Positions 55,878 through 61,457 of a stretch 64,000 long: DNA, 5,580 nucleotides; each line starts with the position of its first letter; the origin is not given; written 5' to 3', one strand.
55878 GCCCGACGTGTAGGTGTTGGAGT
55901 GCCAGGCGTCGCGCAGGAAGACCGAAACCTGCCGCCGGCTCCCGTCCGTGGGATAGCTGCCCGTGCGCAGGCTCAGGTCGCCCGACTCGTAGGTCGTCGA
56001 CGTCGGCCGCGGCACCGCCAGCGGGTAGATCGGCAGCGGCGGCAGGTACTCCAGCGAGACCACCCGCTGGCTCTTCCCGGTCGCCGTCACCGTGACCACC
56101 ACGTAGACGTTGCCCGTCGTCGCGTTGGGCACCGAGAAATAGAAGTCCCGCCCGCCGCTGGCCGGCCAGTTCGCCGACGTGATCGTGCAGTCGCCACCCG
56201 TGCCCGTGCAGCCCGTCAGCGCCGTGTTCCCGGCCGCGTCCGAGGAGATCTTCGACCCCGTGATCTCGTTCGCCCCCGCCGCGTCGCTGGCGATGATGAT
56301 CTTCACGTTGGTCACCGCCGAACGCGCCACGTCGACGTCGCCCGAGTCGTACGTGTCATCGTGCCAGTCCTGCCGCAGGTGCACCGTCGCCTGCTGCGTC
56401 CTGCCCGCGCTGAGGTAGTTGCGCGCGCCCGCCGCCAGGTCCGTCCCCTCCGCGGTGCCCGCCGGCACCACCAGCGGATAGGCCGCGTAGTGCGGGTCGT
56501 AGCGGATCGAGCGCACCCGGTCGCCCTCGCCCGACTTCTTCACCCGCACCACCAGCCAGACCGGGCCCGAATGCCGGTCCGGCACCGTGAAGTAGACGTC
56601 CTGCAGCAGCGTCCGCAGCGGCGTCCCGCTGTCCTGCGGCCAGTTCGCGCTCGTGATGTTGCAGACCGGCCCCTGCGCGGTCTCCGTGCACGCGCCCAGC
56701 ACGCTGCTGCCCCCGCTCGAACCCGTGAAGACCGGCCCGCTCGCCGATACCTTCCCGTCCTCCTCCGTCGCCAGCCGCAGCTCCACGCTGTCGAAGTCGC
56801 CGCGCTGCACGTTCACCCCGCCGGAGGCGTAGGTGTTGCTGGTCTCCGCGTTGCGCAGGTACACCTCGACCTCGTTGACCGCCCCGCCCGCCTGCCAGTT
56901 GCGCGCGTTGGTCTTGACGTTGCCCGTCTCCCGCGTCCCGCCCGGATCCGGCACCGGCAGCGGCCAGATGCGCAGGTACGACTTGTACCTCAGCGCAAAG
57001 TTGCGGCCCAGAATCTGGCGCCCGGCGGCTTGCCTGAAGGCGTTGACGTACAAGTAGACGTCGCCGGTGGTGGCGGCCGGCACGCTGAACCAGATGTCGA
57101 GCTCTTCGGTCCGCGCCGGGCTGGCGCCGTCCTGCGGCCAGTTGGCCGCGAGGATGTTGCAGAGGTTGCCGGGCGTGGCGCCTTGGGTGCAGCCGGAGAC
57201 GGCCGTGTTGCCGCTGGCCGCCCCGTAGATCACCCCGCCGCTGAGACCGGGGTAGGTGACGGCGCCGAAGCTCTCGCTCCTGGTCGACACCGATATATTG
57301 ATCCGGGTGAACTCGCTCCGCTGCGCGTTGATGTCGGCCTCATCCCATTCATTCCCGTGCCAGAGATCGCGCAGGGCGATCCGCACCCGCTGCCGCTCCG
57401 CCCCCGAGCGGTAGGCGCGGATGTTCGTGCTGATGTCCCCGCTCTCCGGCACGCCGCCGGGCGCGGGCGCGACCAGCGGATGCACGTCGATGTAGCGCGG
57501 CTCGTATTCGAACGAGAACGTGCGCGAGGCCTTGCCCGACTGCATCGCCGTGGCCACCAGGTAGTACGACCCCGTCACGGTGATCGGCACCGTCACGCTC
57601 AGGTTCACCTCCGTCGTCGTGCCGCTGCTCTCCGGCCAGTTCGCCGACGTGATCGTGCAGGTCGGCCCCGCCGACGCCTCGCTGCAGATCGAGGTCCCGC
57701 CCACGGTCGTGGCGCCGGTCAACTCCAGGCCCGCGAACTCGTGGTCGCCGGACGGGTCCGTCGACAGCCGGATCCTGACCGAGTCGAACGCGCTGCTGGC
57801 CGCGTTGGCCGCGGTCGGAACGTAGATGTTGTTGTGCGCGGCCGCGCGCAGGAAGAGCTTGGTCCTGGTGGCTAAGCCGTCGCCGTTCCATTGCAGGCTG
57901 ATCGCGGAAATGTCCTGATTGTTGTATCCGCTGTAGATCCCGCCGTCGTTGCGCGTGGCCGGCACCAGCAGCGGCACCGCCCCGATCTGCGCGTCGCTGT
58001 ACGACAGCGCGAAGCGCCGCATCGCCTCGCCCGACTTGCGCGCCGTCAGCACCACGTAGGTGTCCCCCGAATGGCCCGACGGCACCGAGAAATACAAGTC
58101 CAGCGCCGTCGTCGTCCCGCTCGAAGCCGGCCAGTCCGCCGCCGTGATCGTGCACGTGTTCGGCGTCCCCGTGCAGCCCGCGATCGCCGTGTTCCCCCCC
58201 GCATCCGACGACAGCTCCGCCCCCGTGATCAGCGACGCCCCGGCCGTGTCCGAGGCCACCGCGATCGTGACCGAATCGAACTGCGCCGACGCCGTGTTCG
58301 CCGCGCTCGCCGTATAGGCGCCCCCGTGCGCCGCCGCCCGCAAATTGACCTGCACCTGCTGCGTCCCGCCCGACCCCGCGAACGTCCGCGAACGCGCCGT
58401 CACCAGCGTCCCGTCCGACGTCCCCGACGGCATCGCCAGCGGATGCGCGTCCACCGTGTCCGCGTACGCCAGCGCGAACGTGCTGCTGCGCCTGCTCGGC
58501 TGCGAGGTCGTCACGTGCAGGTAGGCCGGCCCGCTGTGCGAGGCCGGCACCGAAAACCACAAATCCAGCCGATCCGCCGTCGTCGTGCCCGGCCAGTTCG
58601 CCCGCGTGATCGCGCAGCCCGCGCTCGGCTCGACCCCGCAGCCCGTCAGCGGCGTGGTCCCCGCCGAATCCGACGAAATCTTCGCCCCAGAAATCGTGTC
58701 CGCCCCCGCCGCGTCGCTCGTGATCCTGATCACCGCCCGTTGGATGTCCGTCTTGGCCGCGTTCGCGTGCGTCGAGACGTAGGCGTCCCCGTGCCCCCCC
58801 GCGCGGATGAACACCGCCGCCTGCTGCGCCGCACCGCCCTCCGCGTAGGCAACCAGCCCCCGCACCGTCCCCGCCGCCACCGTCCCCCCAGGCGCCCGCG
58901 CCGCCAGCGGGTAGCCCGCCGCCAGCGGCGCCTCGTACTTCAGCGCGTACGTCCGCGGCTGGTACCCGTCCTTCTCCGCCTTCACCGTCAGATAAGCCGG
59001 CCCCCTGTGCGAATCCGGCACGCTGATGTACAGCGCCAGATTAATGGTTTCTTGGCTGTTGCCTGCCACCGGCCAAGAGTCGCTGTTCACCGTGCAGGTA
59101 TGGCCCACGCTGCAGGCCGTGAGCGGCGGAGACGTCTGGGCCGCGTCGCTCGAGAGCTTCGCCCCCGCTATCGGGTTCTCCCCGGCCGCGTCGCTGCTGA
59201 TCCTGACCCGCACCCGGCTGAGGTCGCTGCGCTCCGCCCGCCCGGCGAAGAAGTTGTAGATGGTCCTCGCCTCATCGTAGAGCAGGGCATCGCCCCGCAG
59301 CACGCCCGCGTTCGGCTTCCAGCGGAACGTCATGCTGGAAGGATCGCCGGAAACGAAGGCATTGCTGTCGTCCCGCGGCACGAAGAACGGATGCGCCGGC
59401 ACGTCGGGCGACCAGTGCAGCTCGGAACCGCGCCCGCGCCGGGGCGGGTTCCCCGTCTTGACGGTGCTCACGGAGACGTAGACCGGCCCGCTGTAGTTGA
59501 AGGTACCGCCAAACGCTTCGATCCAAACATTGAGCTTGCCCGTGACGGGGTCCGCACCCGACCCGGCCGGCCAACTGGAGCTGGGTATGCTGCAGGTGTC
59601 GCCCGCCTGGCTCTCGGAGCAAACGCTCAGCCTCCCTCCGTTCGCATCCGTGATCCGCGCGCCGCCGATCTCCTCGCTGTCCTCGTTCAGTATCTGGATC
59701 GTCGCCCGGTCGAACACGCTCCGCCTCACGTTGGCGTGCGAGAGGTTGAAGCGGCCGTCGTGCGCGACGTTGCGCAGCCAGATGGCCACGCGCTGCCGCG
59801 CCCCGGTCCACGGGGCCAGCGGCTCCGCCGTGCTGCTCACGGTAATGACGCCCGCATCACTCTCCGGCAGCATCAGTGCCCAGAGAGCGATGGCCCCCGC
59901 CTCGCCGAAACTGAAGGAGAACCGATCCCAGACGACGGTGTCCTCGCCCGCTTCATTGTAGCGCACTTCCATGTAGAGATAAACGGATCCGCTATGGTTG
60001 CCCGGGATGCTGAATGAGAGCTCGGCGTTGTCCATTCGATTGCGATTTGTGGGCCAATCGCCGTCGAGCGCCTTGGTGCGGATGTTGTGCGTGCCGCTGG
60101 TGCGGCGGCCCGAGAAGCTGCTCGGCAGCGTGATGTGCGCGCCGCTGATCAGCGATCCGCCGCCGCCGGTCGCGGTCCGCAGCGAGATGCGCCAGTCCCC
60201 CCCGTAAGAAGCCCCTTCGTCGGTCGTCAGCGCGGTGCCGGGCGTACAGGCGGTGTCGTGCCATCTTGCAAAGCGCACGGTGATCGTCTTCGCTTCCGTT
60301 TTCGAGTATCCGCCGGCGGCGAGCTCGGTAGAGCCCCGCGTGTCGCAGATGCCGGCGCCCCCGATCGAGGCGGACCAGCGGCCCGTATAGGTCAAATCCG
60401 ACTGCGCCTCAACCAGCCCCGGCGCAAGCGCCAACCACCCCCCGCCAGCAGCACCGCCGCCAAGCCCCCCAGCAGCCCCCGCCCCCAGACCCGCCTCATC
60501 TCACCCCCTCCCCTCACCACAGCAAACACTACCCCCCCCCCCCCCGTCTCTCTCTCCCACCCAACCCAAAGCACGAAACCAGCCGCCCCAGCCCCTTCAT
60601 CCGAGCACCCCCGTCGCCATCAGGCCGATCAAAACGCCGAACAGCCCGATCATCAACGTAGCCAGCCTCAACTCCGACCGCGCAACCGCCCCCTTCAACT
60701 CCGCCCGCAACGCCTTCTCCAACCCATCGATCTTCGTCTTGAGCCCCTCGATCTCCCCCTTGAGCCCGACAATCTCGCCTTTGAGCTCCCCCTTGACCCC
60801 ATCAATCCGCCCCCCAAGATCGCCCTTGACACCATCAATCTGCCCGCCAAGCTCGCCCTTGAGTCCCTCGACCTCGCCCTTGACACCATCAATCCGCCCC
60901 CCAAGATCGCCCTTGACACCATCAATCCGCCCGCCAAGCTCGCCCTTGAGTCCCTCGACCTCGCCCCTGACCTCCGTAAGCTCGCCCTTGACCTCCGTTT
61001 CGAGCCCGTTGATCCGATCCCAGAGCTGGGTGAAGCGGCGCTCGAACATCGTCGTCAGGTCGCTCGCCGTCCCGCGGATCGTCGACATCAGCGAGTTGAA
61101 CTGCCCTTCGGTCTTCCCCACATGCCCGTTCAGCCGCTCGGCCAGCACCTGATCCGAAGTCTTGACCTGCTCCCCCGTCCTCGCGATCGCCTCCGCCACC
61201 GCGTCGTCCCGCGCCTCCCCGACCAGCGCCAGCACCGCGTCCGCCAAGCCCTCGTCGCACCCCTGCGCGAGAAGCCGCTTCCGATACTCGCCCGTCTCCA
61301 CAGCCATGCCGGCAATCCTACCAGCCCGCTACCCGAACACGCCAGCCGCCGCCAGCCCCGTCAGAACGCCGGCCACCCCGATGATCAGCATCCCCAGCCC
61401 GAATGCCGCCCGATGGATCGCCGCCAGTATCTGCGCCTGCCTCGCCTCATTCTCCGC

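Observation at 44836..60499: About 15.7 kb giant gene for a roughly 5,220-aa repetitive secreted protein built from an apparently undescribed ~150-aa Cys-pair module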

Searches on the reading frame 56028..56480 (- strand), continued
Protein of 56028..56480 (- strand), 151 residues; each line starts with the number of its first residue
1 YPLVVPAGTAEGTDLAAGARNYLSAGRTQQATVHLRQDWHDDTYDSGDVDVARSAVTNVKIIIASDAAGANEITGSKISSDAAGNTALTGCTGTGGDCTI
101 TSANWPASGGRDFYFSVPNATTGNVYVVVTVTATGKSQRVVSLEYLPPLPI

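Call 94: fold_search(model_id=the predicted structure, library=viral)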
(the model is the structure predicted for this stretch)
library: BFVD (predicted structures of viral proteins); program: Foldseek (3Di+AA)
matches with E <= 10: 791; with E <= 0.001: 0
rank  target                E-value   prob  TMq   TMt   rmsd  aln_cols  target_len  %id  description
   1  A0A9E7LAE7            1.7e-03  0.99  0.34  0.21   7.7       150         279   11  (no name in the UniProt tables at hand)
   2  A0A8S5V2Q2            2.0e-03  0.99  0.37  0.28   7.0       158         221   10  Uncharacterized protein [CrAss-like virus sp. ctelJ1]
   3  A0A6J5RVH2            4.3e-03  1.00  0.47  0.32   6.5       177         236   12  Uncharacterized protein [uncultured Caudovirales phage]
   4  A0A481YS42            6.3e-03  1.00  0.48  0.48   5.7       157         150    8  Uncharacterized protein [Marseillevirus LCMAC101]
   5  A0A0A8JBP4            1.0e-02  0.89  0.35  0.11   8.5       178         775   10  Uncharacterized protein [Klebsiella phage K64-1]
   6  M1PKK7                1.3e-02  0.92  0.39  0.41  12.0       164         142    8  (no name in the UniProt tables at hand)
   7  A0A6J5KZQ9            1.5e-02  0.99  0.43  0.16   7.7       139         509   12  Uncharacterized protein [uncultured Caudovirales phage]
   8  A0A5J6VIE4            1.5e-02  0.98  0.39  0.08   6.1       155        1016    9  Uncharacterized protein [Megaviridae environmental sample]
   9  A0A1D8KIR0            1.6e-02  0.84  0.34  0.07  14.8       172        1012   11  Baseplate hub + tail lysozyme [Synechococcus phage S-CAM3]
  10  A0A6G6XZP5            1.6e-02  0.85  0.32  0.34   7.6       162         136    9  (no name in the UniProt tables at hand)
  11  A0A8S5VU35            1.9e-02  0.94  0.39  0.10   7.9       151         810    7  Uncharacterized protein [Ackermannviridae sp.]
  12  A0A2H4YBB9            2.0e-02  0.60  0.28  0.10   8.6       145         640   14  (no name in the UniProt tables at hand)
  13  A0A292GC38            2.0e-02  0.47  0.24  0.16  11.2       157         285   13  (no name in the UniProt tables at hand)
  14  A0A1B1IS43            2.5e-02  0.87  0.36  0.26  11.8       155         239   13  (no name in the UniProt tables at hand)
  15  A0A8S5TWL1            2.8e-02  0.90  0.36  0.09   6.7       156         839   13  Tail protein [Siphoviridae sp. ctcx61]
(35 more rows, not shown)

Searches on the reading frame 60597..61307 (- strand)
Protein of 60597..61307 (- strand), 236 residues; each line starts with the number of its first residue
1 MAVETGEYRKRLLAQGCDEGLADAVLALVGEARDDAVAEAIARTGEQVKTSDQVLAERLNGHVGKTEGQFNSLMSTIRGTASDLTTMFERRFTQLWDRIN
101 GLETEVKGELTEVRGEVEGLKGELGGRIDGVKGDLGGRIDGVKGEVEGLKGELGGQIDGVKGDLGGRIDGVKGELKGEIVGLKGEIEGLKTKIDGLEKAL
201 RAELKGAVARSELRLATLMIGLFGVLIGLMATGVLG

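Call 33: search_protein_families(library=ncbifam, max_evalue=1, proteins=[window:60597-61307:-])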
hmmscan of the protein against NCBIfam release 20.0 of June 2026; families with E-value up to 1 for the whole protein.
window:60597-61307:- (236 aa): 2 families
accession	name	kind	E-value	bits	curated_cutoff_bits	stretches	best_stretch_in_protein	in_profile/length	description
TIGR03930.1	WXG100_ESAT6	subfamily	0.012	15.8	44.85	0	94-124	11-41/90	WXG100 family type VII secretion target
NF047709.1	RiPP_TigB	exception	0.067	13.2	70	1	128-165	13-52/68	methyl-cyclopropylglycine-containing RiPP peptide TigB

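Call 74: search_protein_families(library=pfam, max_evalue=1, proteins=[window:60597-61307:-])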
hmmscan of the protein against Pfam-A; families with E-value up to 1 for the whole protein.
window:60597-61307:- (236 aa): 15 families
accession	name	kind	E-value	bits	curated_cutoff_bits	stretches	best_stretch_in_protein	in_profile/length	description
PF04513.17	Baculo_PEP_C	-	4.6e-07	30.4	38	1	55-123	32-100/140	Baculovirus polyhedron envelope protein, PEP, C terminus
PF07798.16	CCDC90-like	-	1.6e-05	25.3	33.5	1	142-229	84-171/175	Coiled-coil domain-containing protein 90-like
PF01442.23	Apolipoprotein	-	0.00045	20.4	90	1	46-202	40-183/190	Apolipoprotein A1/A4/E domain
PF07889.17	DUF1664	-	0.0024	18.3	34.6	0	135-201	46-111/124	Protein of unknown function (DUF1664)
PF06810.17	Phage_scaffold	-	0.003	18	35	1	139-216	36-102/170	Phage capsid assembly scaffolding protein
PF05597.16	Phasin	-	0.0069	16.9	28.8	1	36-122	35-119/126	Poly(hydroxyalcanoate) granule associated protein (phasin)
PF25600.1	TRIM_CC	-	0.0069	16.7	30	1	45-116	8-79/142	TRIM protein coiled-coil region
PF07902.16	Gp58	-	0.009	14.8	34.5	0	57-101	284-331/594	gp58-like protein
PF17603.7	DUF5499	-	0.015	16.3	27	1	92-122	37-69/97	Family of unknown function (DUF5499)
PF06705.16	SF-assemblin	-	0.02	14.7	30.6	1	39-129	41-131/247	SF-assemblin/beta giardin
PF05377.16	FlaC_arch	-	0.093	13.6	27.8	0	174-201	11-38/55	Flagella accessory protein C (FlaC)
PF14362.11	DUF4407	-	0.098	12.4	31.3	0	174-208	138-172/297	Domain of unknown function (DUF4407)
PF16331.10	TolA_bind_tri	-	0.11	13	30.1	0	175-199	30-54/76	TolA binding protein trimerisation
PF18709.6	DLP_helical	-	0.14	11.8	25.5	1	26-107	57-141/340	Dynamin-like helical domain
PF01166.23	TSC22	-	0.57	10.8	30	0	183-201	13-31/57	TSC-22/dip/bun family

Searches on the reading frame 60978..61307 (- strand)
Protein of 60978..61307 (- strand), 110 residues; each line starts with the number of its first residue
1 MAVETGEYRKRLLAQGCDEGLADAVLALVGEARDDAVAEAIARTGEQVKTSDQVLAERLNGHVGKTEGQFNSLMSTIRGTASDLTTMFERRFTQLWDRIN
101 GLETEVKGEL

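Call 78: find_related_loci(query=A6, collection=metagenome_contigs, flank=10000)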
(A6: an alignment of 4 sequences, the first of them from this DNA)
Query A6 (92 aa) in metagenome_contigs; peptide patterns used: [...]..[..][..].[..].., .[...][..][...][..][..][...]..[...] (x = any residue, [..] = any of these).
448 stretches matched a pattern, but none encodes a relative of the query by tblastn (E <= 1e-3).

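Call 91: find_homologous_proteins(query=window:60978-61307:-, max_evalue=0.001)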
Query seq(110 aa) (110 aa): 6 proteins with E <= 0.001 among 60 candidates.
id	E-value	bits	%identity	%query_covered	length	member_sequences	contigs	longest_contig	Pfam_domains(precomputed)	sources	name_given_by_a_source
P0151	1.1e-61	223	97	100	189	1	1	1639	-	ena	-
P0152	2.3e-34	135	65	94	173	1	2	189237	-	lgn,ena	-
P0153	3.2e-34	135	65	99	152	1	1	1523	-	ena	-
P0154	4.6e-34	134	65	97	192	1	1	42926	-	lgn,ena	-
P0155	6.3e-34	134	62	96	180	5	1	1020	PF10805.15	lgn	-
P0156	1.5e-31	126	63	94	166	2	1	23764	-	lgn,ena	-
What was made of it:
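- Closest known: CCDC90-like/DUF1640 and XhlA-type coiled-coil proteins with a C-terminal TM segment. Different: The conserved N-terminal EYR..LLAQGC(D/E)EGLADAV motif is specific to this small family, which has six relatives among 5.8e9 proteins (call 91).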
